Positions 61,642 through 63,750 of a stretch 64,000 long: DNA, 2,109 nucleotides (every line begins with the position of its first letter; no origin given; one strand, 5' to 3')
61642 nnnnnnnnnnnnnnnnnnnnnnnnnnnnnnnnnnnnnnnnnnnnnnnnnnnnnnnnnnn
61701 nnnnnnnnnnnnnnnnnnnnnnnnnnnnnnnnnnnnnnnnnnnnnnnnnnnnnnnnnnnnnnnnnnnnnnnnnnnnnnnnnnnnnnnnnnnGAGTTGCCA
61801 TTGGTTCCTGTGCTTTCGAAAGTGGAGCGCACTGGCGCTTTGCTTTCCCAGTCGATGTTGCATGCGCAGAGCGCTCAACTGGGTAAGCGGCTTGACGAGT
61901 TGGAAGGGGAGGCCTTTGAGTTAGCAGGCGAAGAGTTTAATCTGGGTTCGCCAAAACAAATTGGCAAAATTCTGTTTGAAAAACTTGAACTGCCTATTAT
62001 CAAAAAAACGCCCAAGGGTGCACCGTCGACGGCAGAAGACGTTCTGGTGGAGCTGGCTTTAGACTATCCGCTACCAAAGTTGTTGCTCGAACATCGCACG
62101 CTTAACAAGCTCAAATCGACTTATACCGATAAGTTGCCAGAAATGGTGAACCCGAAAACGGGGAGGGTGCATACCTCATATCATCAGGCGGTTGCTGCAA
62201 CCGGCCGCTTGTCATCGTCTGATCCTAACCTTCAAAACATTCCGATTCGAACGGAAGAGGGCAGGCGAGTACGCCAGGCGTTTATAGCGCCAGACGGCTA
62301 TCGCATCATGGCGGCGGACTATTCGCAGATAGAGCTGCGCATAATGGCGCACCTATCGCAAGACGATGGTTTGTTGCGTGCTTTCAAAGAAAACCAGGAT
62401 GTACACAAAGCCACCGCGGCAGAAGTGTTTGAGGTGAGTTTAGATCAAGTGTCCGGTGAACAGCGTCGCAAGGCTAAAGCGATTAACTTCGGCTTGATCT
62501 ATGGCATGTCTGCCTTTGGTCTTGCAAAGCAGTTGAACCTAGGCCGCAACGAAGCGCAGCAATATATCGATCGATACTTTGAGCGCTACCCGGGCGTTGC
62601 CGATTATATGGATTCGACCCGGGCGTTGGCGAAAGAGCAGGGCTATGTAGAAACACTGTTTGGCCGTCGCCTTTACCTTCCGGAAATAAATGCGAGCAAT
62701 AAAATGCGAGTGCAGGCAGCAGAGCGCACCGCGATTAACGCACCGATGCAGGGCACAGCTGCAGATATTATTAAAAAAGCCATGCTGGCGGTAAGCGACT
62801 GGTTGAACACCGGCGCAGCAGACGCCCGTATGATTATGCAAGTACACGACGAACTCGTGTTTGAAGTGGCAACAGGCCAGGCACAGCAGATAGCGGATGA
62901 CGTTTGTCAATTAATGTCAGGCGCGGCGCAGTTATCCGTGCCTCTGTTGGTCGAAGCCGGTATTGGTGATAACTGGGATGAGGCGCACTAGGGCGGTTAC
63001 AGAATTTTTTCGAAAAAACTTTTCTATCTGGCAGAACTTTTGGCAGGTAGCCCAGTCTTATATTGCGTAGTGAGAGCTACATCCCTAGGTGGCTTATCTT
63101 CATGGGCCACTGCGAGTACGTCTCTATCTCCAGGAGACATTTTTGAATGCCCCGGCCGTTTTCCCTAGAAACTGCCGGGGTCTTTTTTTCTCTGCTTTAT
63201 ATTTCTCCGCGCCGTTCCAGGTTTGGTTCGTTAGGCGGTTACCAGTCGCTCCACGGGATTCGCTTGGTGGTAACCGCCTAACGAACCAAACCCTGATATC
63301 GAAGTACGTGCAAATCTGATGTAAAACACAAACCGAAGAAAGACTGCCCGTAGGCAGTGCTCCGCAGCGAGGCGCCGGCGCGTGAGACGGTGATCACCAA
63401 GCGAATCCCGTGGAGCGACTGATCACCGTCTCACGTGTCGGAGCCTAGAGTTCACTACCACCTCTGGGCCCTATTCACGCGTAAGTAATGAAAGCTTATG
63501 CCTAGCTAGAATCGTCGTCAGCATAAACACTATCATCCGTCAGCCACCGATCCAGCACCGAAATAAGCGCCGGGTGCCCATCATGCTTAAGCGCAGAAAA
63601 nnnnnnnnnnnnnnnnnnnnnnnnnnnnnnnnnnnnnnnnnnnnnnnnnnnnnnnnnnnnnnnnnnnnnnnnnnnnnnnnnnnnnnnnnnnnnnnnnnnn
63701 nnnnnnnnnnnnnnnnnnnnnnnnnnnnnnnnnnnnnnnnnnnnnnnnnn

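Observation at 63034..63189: Unannotated sigmaE-type sRNA at the Spot 42/ErsA locus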

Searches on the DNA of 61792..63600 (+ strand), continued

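Call 37: search_with_rna_model(model_id=R1, sources=[window, L001, L081, L002, L085, L087, L061, L025, L003, L094, L063, L012, L097, L111, L132, L112, L134, L109, L135, L124, L103, L038, L015, L007, L090, L091, L104, L141], max_evalue=0.05, make_alignment=true)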
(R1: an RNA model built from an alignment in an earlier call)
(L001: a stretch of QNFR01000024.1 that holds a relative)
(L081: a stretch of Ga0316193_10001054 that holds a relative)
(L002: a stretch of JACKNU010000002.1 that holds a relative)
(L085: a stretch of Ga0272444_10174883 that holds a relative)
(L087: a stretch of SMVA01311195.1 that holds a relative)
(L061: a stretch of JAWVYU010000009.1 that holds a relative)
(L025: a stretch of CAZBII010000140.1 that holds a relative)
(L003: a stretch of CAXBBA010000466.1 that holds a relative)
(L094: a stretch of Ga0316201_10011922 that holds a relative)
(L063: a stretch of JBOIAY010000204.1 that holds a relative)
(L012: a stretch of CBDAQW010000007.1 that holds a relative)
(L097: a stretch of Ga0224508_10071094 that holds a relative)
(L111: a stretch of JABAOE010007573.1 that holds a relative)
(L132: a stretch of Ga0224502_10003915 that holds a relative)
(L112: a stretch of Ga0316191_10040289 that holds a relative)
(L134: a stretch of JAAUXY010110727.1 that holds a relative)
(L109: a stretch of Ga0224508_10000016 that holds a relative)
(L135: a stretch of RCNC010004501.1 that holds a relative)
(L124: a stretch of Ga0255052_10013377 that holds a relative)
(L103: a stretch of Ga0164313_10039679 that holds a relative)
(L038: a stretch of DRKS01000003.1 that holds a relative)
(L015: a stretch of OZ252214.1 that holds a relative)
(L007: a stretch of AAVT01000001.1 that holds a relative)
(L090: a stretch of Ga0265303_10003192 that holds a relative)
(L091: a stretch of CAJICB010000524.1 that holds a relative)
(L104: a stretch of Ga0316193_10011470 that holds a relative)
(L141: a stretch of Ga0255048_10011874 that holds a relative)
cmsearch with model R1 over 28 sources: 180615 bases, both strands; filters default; matches with E-value up to 0.05: 24.
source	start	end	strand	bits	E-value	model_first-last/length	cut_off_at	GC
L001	4340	4459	+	132.1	1.5e-31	1-118/118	no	0.51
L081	2026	2146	+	127.9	1.8e-30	1-118/118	no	0.55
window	63067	63187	+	117.7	6.9e-28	1-118/118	no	0.51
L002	4282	4400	+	112.3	1.6e-26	1-118/118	no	0.55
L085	1501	1619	+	91.8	2.6e-21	1-118/118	no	0.54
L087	1938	2059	+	63.5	3.8e-14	1-118/118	no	0.61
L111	1599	1716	+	30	1.3e-05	1-118/118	no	0.55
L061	4307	4429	+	28.6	2.8e-05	1-118/118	no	0.52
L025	4354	4466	+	27.1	6.9e-05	1-118/118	no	0.57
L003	1556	1683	+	25.8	0.00014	1-118/118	no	0.57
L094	2333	2451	+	23.9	0.00043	1-118/118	no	0.55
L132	1961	2076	+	23.3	0.00063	1-118/118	no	0.53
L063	4029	4146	+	22.8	0.00085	1-118/118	no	0.64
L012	4462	4588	+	19.4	0.006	1-118/118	no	0.46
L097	1096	1211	+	19.4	0.006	1-118/118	no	0.56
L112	1290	1415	+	19.2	0.0067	1-118/118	no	0.52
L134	2140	2254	+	18.8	0.0087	1-118/118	no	0.64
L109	1999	2115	+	18.5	0.01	1-118/118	no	0.55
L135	1955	2070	+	18.2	0.012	1-118/118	no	0.53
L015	4473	4551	+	17.7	0.017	1-118/118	no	0.43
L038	4307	4411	+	17.5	0.018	1-118/118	no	0.53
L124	949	1066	+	16.3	0.036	1-118/118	no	0.52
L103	1714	1818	+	16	0.043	1-118/118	no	0.51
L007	4254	4380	+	15.9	0.046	1-118/118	no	0.43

Alignment A3: 24 matches aligned to the model, 237 columns, each read 5' to 3' on its own strand. Consensus structure (alignment columns), stored with it:
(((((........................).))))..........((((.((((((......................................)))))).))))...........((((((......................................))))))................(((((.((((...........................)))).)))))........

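Call 43: search_rna_families(sources=[L105, L107, L125, L130, L136, L151, L012, L023, L101, L149, L158, L111, L061, L025], threshold=gathering, show_alignments=2)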
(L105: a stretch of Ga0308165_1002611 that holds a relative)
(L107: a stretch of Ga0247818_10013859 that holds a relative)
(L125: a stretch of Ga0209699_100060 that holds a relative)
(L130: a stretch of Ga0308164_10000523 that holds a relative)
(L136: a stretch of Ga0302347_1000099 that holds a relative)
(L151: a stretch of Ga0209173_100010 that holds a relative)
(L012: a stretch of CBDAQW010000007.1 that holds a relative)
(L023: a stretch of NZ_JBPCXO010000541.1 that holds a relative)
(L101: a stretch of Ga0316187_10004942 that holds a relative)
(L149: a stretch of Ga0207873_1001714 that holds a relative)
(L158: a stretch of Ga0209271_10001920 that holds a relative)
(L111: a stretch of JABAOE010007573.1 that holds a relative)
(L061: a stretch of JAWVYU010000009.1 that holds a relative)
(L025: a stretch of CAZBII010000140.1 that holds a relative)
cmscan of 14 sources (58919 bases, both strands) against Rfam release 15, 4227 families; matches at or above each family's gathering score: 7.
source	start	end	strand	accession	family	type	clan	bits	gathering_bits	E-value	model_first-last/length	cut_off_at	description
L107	1303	1418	+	RF01719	Pseudomon-1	Gene; sRNA;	-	133.3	50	5.9e-27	1-116/116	no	Pseudomon-1/ErsA RNA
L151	2038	2153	+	RF01719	Pseudomon-1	Gene; sRNA;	-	133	50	7.2e-27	1-116/116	no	Pseudomon-1/ErsA RNA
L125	2058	2173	+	RF01719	Pseudomon-1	Gene; sRNA;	-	132.7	50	8.3e-27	1-116/116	no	Pseudomon-1/ErsA RNA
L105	2054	2170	+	RF01719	Pseudomon-1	Gene; sRNA;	-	128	50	1.1e-25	1-116/116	no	Pseudomon-1/ErsA RNA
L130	2012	2127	+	RF01719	Pseudomon-1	Gene; sRNA;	-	120.7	50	6.8e-24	1-116/116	no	Pseudomon-1/ErsA RNA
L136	2083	2199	+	RF01719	Pseudomon-1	Gene; sRNA;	-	110.5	50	2e-21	1-116/116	no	Pseudomon-1/ErsA RNA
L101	2044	2133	+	RF02837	anti-hemB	Gene; sRNA;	-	49.7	49.5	1.3e-08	1-81/81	no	Burkholderia RNA 7 (anti-hemB)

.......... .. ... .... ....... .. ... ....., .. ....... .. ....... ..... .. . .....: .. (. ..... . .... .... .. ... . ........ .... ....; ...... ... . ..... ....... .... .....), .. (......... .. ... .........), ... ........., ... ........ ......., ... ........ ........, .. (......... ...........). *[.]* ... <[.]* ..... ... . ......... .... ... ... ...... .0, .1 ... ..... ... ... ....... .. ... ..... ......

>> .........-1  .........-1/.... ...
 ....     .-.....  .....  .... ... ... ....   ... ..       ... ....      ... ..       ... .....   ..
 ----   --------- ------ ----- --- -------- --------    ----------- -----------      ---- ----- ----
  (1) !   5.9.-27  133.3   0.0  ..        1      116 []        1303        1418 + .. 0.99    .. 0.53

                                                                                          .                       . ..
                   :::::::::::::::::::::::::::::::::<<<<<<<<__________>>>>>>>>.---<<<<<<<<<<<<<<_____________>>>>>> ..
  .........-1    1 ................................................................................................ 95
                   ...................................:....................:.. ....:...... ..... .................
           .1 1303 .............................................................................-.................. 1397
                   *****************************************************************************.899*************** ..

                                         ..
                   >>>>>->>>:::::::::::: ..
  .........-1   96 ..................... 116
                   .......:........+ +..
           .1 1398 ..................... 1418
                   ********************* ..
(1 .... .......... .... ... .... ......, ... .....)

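Call 44: search_rna_families(sources=[L081, L085, L087, L111, L132, L109, L135, L158, L149, L139, L101, L120, L110, L121, L092, L094, L124, L134, L103, L137], threshold=evalue, max_evalue=1)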
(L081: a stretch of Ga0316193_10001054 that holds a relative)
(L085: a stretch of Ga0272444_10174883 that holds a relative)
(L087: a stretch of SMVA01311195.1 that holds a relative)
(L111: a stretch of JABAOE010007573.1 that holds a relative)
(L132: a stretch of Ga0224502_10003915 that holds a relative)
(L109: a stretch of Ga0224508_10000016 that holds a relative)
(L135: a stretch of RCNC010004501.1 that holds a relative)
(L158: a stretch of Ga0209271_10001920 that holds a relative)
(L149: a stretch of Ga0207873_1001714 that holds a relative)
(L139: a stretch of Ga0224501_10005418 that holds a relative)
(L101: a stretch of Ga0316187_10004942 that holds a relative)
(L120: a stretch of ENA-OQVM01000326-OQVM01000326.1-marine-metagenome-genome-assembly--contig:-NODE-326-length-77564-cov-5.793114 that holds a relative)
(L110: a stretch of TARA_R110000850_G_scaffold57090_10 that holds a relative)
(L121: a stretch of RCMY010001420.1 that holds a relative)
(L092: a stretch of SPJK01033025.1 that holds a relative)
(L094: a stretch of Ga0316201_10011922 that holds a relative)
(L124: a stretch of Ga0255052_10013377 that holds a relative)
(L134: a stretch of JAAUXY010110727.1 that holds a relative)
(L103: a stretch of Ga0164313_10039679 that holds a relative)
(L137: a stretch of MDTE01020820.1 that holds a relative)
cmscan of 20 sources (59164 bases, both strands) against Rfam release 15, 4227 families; matches with E-value up to 1: 20.
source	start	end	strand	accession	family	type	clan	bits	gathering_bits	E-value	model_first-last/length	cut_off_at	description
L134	2157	2256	+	RF02837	anti-hemB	Gene; sRNA;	-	50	49.5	1e-08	1-81/81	no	Burkholderia RNA 7 (anti-hemB)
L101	2044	2133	+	RF02837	anti-hemB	Gene; sRNA;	-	49.7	49.5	1.3e-08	1-81/81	no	Burkholderia RNA 7 (anti-hemB)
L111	1619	1717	+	RF02837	anti-hemB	Gene; sRNA;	-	40.3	49.5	5.8e-06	1-81/81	no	Burkholderia RNA 7 (anti-hemB)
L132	1982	2077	+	RF02837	anti-hemB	Gene; sRNA;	-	40.3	49.5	5.8e-06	1-81/81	no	Burkholderia RNA 7 (anti-hemB)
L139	1975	2067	+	RF02837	anti-hemB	Gene; sRNA;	-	40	49.5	7e-06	1-81/81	no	Burkholderia RNA 7 (anti-hemB)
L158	1857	1953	+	RF02837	anti-hemB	Gene; sRNA;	-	39.6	49.5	8.7e-06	1-81/81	no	Burkholderia RNA 7 (anti-hemB)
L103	1727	1819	+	RF02837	anti-hemB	Gene; sRNA;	-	37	49.5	4.8e-05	1-81/81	no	Burkholderia RNA 7 (anti-hemB)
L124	969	1067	+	RF02837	anti-hemB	Gene; sRNA;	-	35.8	49.5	0.00011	1-81/81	no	Burkholderia RNA 7 (anti-hemB)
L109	2015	2116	+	RF02837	anti-hemB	Gene; sRNA;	-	35.6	49.5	0.00012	1-81/81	no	Burkholderia RNA 7 (anti-hemB)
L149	2023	2149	+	RF02837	anti-hemB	Gene; sRNA;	-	32.4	49.5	0.00096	1-81/81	no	Burkholderia RNA 7 (anti-hemB)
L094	2349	2452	+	RF02837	anti-hemB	Gene; sRNA;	-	32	49.5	0.0013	1-81/81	no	Burkholderia RNA 7 (anti-hemB)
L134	2138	2254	+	RF02232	sX13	Gene; sRNA;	-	31.9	50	0.03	1-115/115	no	Xanthomonadaceae sRNA sX13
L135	1974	2071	+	RF02837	anti-hemB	Gene; sRNA;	-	31.1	49.5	0.0023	1-81/81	no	Burkholderia RNA 7 (anti-hemB)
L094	2337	2451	+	RF02232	sX13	Gene; sRNA;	-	30.1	50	0.078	1-115/115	no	Xanthomonadaceae sRNA sX13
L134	2165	2264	+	RF01719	Pseudomon-1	Gene; sRNA;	-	26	50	0.6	1-116/116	no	Pseudomon-1/ErsA RNA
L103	1729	1816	+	RF02631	Hrs13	Gene; sRNA;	-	24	52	0.11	1-82/82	no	Hfq-regulated sRNA 13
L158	2067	2155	-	RF00223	IRES_Bip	Cis-reg; IRES;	-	21.6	40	0.022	1-263/263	no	bip internal ribosome entry site (IRES)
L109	2351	2439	-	RF00223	IRES_Bip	Cis-reg; IRES;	-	19.4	40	0.1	1-263/263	no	bip internal ribosome entry site (IRES)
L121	1948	2036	+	RF01395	isrL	Gene; sRNA;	-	17.7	35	0.75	1-345/345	no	isrL Hfq binding RNA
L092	806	893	+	RF02812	asponA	Gene; antisense;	-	17.7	113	0.53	1-295/295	no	anti ponA RNA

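Call 55: search_with_rna_model(model_id=R1, sources=[window, L001, L081, L002, L085, L087], max_evalue=0.000001, make_alignment=true)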
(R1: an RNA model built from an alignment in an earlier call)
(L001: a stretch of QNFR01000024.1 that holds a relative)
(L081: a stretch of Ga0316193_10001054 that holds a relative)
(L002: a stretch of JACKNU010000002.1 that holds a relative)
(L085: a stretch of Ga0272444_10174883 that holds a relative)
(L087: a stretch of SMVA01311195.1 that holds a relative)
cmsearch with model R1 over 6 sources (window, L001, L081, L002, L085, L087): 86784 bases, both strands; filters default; matches with E-value up to 0.000001: 6.
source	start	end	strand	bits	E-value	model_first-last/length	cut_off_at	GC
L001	4340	4459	+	132.1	7.2e-32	1-118/118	no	0.51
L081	2026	2146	+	127.9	8.6e-31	1-118/118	no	0.55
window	63067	63187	+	117.7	3.3e-28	1-118/118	no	0.51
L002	4282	4400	+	112.3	7.6e-27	1-118/118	no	0.55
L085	1501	1619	+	91.8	1.3e-21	1-118/118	no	0.54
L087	1938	2059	+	63.5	1.8e-14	1-118/118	no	0.61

Alignment A5: 6 matches aligned to the model, 129 columns, each read 5' to 3' on its own strand. Consensus structure (alignment columns), stored with it:
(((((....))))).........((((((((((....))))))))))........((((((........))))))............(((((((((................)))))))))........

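Call 58: build_rna_model(alignment_id=A3)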
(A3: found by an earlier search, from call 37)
Model R2 built from alignment A3 (24 sequences, 237 columns); structure: stored with the alignment.
model positions 118; base pairs 30; branch points 3; effective number of sequences 8.65; information 0.59 bits per position. Calibrated on 0.2 Mb of random sequence (short: E-values are rough).
structure used (alignment columns):
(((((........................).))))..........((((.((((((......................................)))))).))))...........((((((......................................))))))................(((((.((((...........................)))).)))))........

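Call 59: search_with_rna_model(model_id=R2, sources=[window, L001, L002, L003, L004, L005, L006, L007, L008, L009, L010, L011, L012, L013, L014, L015, L016, L017, L018, L019, L020, L021, L022, L023, L024, L025, L026, L027, L028, L029, L030, L031, L032, L033, L034, L035, L036, L037, L038, L039, L040, L041, L042, L043, L044, L045, L046, L047, L048, L049, L050, L051, L052, L053, L054, L055, L056, L057, L058, L059, L060, L061, L062, L063, L064, L065, L066, L067, L068, L069, L070, L071, L072, L073, L074, L075, L076, L077, L078, L079, L080, L081, L082, L083, L084, L085, L086, L087, L088, L089, L090, L091, L092, L093, L094, L095, L096, L097, L098, L099], max_evalue=1)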
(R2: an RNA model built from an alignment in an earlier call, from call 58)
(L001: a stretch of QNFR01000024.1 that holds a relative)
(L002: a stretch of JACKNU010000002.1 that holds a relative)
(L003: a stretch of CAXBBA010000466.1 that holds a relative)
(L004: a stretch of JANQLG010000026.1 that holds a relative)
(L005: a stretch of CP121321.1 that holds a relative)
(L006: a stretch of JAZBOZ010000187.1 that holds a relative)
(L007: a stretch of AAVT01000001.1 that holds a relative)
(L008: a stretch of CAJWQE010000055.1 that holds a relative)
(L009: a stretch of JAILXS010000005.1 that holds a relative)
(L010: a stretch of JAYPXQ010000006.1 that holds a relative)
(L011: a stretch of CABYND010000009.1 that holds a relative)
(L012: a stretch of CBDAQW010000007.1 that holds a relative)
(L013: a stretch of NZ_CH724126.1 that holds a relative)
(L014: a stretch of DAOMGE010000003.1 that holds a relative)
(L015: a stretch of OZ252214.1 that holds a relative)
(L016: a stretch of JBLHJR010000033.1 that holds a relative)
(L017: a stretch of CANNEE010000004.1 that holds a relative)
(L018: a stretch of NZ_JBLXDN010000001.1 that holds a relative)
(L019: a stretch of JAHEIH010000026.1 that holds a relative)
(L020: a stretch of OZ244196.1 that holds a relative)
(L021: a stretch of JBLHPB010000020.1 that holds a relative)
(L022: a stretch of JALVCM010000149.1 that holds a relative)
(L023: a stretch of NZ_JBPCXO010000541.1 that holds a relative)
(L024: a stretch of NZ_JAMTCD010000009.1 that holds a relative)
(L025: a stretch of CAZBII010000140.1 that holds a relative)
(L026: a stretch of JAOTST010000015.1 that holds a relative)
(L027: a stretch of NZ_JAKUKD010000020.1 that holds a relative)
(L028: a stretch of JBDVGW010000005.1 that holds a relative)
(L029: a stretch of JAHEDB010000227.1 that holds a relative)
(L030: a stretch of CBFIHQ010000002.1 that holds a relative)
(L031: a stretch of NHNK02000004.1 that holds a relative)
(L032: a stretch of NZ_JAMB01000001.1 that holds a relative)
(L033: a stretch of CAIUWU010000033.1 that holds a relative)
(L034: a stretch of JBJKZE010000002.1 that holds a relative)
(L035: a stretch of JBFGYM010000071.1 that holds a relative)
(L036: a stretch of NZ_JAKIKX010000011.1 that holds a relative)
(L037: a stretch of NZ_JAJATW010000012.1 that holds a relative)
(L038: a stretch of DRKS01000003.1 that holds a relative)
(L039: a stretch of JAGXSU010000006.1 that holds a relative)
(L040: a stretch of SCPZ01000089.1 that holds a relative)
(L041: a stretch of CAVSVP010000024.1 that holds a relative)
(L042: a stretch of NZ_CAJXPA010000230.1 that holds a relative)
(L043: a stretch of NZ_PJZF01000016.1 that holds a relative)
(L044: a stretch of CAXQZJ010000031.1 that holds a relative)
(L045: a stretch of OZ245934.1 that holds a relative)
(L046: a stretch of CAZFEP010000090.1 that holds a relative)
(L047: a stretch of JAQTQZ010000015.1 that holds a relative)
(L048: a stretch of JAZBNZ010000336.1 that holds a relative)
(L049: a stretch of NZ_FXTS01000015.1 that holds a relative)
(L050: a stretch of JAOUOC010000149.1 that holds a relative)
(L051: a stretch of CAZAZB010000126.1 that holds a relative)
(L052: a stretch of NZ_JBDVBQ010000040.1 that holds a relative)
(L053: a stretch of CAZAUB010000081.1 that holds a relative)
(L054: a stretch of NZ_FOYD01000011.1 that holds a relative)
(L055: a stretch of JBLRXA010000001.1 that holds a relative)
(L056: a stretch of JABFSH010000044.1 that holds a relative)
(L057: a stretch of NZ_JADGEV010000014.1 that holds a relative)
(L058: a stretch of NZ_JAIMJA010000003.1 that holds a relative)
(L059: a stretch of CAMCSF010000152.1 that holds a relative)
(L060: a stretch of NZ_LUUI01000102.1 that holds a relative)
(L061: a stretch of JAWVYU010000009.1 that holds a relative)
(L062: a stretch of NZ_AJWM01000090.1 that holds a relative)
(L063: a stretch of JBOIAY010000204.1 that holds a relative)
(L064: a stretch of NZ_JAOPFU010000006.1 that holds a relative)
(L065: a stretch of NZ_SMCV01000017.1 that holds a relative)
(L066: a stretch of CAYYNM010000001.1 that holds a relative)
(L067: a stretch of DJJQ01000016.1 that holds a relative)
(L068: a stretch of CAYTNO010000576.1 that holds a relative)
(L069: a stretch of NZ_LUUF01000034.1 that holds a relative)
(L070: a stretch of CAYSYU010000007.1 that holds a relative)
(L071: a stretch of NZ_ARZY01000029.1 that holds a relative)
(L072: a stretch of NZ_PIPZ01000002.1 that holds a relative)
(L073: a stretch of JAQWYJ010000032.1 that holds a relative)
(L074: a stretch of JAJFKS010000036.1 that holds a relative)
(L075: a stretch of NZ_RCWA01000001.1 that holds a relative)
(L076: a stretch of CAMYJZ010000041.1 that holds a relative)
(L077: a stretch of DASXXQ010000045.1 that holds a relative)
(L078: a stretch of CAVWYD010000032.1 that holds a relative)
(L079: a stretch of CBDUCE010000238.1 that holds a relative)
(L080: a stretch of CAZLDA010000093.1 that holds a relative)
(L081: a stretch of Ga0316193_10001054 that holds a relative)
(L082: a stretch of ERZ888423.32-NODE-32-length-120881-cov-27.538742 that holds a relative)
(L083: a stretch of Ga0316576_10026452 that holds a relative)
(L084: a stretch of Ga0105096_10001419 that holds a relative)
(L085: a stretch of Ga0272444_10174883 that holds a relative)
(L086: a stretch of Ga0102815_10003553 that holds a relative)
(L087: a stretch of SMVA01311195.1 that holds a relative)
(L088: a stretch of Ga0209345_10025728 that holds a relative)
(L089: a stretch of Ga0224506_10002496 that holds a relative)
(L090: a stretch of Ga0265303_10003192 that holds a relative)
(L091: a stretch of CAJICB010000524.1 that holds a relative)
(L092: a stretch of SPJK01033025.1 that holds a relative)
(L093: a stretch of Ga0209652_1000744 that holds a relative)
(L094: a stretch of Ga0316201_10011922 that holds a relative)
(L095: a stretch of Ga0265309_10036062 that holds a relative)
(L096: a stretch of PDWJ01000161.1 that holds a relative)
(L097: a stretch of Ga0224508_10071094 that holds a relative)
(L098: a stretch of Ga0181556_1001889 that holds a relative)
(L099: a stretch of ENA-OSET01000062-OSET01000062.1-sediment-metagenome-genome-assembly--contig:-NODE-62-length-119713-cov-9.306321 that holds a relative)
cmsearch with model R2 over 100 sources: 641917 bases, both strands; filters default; matches with E-value up to 1: 47.
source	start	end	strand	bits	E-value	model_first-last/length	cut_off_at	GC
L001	4340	4459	+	110.4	4.3e-19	1-118/118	no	0.51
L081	2026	2146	+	108.4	1.1e-18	1-118/118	no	0.55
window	63067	63187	+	99.2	7.1e-17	1-118/118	no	0.51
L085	1501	1619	+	91.2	2.7e-15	1-118/118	no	0.54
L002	4282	4400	+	89.9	5.1e-15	1-118/118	no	0.55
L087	1938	2059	+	75.2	4.1e-12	1-118/118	no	0.61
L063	4029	4146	+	67.1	1.7e-10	1-118/118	no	0.64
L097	1096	1211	+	65.7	3.2e-10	1-118/118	no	0.56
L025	4354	4466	+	60.1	4.2e-09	1-118/118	no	0.57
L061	4307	4429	+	59.9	4.5e-09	1-118/118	no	0.52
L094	2333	2451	+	59.4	5.6e-09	1-118/118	no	0.55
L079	3474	3582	+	55.4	3.4e-08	1-118/118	no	0.53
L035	4301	4413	+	52.3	1.4e-07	1-118/118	no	0.61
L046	5162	5272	+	51.4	2.2e-07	1-118/118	no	0.51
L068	1435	1547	+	50.9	2.7e-07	1-118/118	no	0.49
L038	4307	4411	+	49.7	4.8e-07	1-118/118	no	0.53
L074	4301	4420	+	49.6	5e-07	1-118/118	no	0.55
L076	4417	4536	+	48.6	7.7e-07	1-118/118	no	0.63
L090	2330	2453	+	46.3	2.3e-06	1-118/118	no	0.56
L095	1315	1442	+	46.1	2.4e-06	1-118/118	no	0.53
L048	4268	4379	+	45.6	3.1e-06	1-118/118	no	0.62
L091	2230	2330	+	42.5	1.3e-05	1-118/118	no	0.55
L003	1556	1683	+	41.3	2.2e-05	1-118/118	no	0.57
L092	1233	1358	+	40.3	3.4e-05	1-118/118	no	0.59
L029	1287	1417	+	40.3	3.5e-05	1-118/118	no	0.47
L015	4473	4551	+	39.9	4.1e-05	1-118/118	no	0.43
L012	4476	4588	+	39.4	5.1e-05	1-118/118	no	0.47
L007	4254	4380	+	38.7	7.1e-05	1-118/118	no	0.43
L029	1523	1647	+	36.5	0.0002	1-118/118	no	0.55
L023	4640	4768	+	35.2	0.00035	1-118/118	no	0.5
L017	4644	4727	+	31.2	0.0022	1-118/118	no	0.32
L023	4848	4972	+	27.7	0.011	1-118/118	no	0.47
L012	4276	4387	+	27.6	0.011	1-118/118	no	0.4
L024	5185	5297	+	27.3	0.013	1-118/118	no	0.33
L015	573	701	-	26.8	0.016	1-118/118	no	0.43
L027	4909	4999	+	26.7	0.017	1-118/118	no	0.35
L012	4705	4815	+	24.9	0.039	1-118/118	no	0.42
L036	4658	4787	+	24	0.06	1-118/118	no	0.38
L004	4329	4425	+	23.8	0.063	1-118/118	no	0.43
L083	1967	2003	+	23.2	0.085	1-37/118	3'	0.54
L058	689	830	+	21.7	0.17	1-118/118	no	0.41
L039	4228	4350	+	20.9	0.24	1-118/118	no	0.48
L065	4361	4454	+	20.2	0.34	1-118/118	no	0.43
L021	4305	4428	+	19.5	0.45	1-118/118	no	0.52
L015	4659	4764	+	19.5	0.47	1-118/118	no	0.54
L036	4498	4611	+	18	0.91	1-118/118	no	0.42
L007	679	818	-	18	0.92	1-118/118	no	0.41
